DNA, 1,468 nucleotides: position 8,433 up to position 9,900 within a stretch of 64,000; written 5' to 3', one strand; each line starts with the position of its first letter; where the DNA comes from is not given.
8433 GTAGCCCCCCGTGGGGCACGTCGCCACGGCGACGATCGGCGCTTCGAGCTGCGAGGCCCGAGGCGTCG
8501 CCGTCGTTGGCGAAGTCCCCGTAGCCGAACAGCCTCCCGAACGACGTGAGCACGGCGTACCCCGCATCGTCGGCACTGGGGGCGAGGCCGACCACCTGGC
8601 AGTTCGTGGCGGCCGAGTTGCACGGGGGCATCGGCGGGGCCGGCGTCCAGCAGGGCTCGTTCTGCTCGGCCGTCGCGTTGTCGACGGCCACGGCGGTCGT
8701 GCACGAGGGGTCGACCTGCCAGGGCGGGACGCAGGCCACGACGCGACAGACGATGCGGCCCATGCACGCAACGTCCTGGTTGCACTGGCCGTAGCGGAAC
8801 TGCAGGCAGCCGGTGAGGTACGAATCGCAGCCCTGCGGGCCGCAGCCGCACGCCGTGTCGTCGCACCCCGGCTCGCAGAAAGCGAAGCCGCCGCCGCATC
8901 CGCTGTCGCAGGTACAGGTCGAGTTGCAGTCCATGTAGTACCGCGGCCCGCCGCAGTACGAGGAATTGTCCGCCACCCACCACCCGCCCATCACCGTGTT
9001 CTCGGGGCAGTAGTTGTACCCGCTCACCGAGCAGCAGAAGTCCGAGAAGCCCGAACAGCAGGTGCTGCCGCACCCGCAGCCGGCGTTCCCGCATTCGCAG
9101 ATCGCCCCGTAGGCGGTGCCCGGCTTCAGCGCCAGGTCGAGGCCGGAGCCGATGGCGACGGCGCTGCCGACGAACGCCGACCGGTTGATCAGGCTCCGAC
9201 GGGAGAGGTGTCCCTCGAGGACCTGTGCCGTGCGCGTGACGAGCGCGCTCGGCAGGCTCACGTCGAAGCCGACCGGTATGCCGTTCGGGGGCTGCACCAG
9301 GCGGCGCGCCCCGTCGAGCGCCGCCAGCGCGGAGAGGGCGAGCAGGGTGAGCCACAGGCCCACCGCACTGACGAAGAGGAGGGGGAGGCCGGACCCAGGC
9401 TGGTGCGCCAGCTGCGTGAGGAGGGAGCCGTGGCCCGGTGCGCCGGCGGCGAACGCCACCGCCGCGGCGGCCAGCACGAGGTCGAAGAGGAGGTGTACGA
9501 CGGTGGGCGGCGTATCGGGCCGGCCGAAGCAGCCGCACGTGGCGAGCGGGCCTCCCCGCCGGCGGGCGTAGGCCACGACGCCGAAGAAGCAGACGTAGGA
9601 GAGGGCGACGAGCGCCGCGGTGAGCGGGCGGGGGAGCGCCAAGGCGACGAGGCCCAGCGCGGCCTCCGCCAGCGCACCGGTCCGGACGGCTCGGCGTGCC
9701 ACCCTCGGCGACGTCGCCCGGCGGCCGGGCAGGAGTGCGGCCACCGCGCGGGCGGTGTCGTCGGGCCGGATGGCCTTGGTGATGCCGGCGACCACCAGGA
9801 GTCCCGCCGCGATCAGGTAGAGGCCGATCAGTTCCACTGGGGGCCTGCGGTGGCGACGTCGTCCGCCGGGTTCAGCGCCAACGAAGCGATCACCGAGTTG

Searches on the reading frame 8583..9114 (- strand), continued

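Call 42: find_encoding_contigs(protein=P0348, flank=8000, max_places=2)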
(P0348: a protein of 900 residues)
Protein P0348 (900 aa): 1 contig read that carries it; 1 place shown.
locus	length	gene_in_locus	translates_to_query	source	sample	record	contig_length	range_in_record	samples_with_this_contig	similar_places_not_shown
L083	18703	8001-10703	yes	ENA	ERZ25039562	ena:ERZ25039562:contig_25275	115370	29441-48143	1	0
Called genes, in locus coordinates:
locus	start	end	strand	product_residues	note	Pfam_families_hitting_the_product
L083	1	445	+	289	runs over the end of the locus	PF05977:MFS_3 (weak), PF02585:PIG-L (weak)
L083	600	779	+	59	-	-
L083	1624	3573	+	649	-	PF21686:LigD_Prim-Pol, PF02811:PHP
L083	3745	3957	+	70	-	PF01068:DNA_ligase_A_M (weak)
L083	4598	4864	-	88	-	-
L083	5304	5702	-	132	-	-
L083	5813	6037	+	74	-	-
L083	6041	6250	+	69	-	-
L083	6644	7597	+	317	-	-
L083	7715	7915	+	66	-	-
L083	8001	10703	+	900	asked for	-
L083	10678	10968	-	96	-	PF01243:PNPOx_N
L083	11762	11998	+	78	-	PF05116:S6PP (weak), PF08282:Hydrolase_3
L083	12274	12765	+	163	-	-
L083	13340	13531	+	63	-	-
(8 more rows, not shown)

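Call 59: search_protein_families(library=pfam, alignment_id=A2, max_evalue=10)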
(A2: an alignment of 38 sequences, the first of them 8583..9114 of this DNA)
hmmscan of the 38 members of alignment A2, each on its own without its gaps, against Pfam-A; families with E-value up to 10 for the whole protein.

A. member 1, window:8583-9114:- (177 aa): 0 families

B. families by the number of members that match (of 38 scanned): 5 families
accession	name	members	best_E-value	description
PF16101.10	PRIMA1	4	0.025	Proline-rich membrane anchor 1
PF10913.13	DUF2706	1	0.16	Protein of unknown function (DUF2706)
PF18617.6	Nup214_FG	1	2.1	Nucleoporin Nup214 phenylalanine-glycine (FG) domain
PF15912.10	VIR_N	1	3.1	Virilizer, N-terminal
PF22812.1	CR_prot_dom_plant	1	9.7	Plant cysteine-rich protein domain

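Call 73: search_protein_families(library=ncbifam, proteins=[L082:5952-6605:+], max_evalue=1)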
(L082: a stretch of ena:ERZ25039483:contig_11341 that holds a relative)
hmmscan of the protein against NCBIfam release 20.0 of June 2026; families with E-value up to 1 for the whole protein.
L082:5952-6605:+ (217 aa): 0 families

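Call 76: search_protein_families(library=pfam, proteins=[P0348, P0280, P0259, P0272, P0268, P0274, P0306, P0335, P0262, P0283], max_evalue=0.001)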
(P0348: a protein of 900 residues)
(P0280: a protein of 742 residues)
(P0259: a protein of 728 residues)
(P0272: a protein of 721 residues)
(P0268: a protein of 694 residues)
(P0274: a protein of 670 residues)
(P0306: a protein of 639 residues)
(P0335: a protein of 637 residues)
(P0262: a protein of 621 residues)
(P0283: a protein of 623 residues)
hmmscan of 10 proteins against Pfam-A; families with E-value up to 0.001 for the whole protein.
P0348 (900 aa): 0 families

P0280 (742 aa): 1 family
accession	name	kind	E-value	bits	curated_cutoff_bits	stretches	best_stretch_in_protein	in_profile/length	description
PF04122.17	CW_binding_2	-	6.2e-45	152.1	24.9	3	645-733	1-73/73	Cell wall binding domain 2 (CWB2)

P0259 (728 aa): 0 families

P0272 (721 aa): 0 families

P0268 (694 aa): 1 family
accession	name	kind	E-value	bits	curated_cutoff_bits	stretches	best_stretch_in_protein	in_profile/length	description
PF19135.5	DUF5818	-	0.00016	21.6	27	0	516-531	9-24/57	Protein of unknown function (DUF5818)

P0274 (670 aa): 0 families

P0306 (639 aa): 0 families

P0335 (637 aa): 0 families

P0262 (621 aa): 0 families

P0283 (623 aa): 0 families

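Call 82: find_encoding_contigs(protein=P0272, flank=6000, max_places=1)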
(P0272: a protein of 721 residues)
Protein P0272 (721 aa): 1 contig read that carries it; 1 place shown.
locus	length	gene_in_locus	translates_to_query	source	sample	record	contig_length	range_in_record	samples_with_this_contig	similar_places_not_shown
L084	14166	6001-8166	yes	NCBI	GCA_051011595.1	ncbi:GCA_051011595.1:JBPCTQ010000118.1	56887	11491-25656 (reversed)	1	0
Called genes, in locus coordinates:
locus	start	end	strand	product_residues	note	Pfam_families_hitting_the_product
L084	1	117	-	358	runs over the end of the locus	PF04188:Mannosyl_trans2 (weak)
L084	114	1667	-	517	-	PF13231:PMT_2 (weak)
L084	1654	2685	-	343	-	-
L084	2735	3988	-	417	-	PF00535:Glycos_transf_2, PF13641:Glyco_tranf_2_3 (faint), PF13632:Glyco_trans_2_3 (weak)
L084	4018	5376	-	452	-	PF13692:Glyco_trans_1_4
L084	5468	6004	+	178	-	PF07291:MauE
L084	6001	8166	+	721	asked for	-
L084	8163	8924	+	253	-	-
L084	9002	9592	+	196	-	-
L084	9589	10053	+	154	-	-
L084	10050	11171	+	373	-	PF04464:Glyphos_transf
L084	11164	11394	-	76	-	-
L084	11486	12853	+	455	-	PF01134:GIDA (faint), PF01262:AlaDh_PNT_C (faint), PF07992:Pyr_redox_2, PF12831:FAD_oxidored, PF13434:Lys_Orn_oxgnase (weak), PF13738:Pyr_redox_3, PF00070:Pyr_redox, PF02852:Pyr_redox_dim, +2 more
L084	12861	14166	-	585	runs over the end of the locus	PF00289:Biotin_carb_N, PF02222:ATP-grasp (faint), PF02786:CPSase_L_D2, PF25984:BSH_YknX (faint), PF02785:Biotin_carb_C, PF00364:Biotin_lipoyl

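Call 83: find_encoding_contigs(protein=P0280, flank=6000, max_places=1)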
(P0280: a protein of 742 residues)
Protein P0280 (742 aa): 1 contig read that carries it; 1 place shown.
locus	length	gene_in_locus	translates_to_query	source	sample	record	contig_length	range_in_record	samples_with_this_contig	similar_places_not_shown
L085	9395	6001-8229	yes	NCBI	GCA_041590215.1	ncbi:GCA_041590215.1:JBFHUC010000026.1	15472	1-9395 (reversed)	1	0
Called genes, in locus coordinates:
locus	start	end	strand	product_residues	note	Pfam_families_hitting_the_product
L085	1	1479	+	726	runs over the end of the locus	PF08486:SpoIID, PF04122:CW_binding_2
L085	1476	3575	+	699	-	PF00082:Peptidase_S8, PF04122:CW_binding_2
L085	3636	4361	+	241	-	-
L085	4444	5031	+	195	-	-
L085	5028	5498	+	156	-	-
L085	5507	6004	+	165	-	PF07291:MauE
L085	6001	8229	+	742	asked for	PF04122:CW_binding_2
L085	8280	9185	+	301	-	PF01507:PAPS_reduct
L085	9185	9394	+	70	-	?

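Call 84: find_encoding_contigs(protein=P0309, flank=6000, max_places=1)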
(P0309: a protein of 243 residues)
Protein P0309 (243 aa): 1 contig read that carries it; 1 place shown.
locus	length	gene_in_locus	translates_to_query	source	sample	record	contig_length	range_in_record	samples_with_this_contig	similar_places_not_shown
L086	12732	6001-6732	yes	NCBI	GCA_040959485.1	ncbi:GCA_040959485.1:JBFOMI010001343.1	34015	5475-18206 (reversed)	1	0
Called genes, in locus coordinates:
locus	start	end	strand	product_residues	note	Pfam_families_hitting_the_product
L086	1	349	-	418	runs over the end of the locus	PF06689:zf-C4_ClpX, PF05496:RuvB_N (weak), PF01078:Mg_chelatase (faint), PF00004:AAA, PF07724:AAA_2, PF07728:AAA_5 (weak), PF13401:AAA_22 (faint), PF10431:ClpB_D2-small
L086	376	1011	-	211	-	PF00574:CLP_protease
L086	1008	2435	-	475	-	PF05697:Trigger_N, PF05698:Trigger_C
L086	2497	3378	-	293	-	PF00563:EAL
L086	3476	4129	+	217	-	PF00072:Response_reg, PF00196:GerE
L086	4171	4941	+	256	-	-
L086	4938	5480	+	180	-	-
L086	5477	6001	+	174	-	PF07291:MauE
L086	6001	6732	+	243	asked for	-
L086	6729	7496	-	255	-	-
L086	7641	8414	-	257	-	PF00248:Aldo_ket_red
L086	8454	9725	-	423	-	PF04909:Amidohydro_2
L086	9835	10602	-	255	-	PF01145:Band_7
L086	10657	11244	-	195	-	PF01957:NfeD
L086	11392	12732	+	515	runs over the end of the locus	PF12161:HsdM_N, PF02384:N6_Mtase, PF01170:UPF0020, PF07669:Eco57I (weak)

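Call 85: find_encoding_contigs(protein=P0349, flank=6000, max_places=1)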
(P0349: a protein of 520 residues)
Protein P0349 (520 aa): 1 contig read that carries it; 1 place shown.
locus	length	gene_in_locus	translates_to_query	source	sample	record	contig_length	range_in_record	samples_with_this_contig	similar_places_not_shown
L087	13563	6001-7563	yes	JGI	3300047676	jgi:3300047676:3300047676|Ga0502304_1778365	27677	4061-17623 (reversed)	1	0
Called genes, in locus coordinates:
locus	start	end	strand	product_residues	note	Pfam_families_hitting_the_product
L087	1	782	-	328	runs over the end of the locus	PF12146:Hydrolase_4, PF00561:Abhydrolase_1, PF12697:Abhydrolase_6, PF00326:Peptidase_S9 (faint)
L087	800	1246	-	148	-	-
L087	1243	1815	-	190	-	PF04978:MST, PF12867:DinB_2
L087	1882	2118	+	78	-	PF09954:DUF2188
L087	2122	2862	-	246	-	PF00565:SNase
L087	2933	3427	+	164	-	PF19853:DUF6328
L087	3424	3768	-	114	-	PF06262:Zincin_1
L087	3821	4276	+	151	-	PF07291:MauE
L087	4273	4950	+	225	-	-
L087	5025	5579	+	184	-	-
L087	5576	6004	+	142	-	-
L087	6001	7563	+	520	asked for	PF08310:LGFP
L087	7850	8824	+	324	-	PF00586:AIRS, PF02769:AIRS_C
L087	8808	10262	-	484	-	PF00009:GTP_EFTU, PF03144:GTP_EFTU_D2 (weak), PF25461:Beta-barrel_SelB (weak), PF09107:WHD_3rd_SelB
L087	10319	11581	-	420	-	PF12390:Se-cys_synth_N (weak), PF03841:SelA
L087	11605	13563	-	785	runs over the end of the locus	PF02129:Peptidase_S15, PF08530:PepX_C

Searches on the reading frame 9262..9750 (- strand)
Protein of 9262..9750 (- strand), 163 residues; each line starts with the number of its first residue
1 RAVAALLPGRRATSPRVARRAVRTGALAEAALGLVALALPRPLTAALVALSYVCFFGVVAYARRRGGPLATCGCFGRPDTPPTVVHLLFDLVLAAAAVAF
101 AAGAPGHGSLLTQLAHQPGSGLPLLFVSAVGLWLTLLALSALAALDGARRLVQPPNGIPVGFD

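Call 5: search_protein_families(library=pfam, proteins=[window:9262-9750:-], max_evalue=0.1)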
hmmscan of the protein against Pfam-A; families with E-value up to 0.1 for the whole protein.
window:9262-9750:- (163 aa): 2 families
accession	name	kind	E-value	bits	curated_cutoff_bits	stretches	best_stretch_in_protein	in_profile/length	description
PF07291.16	MauE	-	6.9e-11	43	27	1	15-101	42-126/128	Methylamine utilisation protein MauE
PF22285.2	DUF6962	-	0.0049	17.4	27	0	82-145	24-84/198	Family of unknown function (DUF6962)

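Call 6: search_protein_families(library=ncbifam, proteins=[window:9262-9750:-], max_evalue=0.1)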
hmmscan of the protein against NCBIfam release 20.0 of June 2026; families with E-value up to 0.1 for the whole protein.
window:9262-9750:- (163 aa): 1 family
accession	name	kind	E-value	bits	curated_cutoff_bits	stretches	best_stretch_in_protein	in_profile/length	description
NF045576.1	BT_3928_fam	equivalog_domain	0.021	13.9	250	1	27-77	56-106/358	BT_3928 family protein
